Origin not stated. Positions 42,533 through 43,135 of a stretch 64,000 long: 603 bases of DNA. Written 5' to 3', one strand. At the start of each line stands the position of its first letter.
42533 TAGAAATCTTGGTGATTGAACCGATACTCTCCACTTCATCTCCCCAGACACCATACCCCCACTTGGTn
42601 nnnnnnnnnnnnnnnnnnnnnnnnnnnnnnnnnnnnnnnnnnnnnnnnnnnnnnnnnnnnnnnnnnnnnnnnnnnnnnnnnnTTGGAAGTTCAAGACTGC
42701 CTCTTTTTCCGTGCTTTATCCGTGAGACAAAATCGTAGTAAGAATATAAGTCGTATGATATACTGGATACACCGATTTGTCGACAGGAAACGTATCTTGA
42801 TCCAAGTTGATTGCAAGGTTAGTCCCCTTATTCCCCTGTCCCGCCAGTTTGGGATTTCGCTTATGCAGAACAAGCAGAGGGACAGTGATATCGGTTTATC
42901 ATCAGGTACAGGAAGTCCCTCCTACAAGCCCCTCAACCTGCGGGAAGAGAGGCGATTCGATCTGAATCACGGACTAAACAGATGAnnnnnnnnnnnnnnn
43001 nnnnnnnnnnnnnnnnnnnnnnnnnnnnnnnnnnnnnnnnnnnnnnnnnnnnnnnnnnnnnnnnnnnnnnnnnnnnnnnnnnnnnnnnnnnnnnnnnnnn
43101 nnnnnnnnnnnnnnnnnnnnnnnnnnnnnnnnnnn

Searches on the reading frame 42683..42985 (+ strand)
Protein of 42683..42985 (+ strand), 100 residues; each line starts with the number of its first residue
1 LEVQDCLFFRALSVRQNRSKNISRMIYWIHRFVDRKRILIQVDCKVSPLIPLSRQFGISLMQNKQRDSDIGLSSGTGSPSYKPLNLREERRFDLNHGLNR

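Call 11: search_protein_families(library=pfam, proteins=[window:42683-42985:+])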
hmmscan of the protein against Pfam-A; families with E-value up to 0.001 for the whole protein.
window:42683-42985:+ (100 aa): 0 families
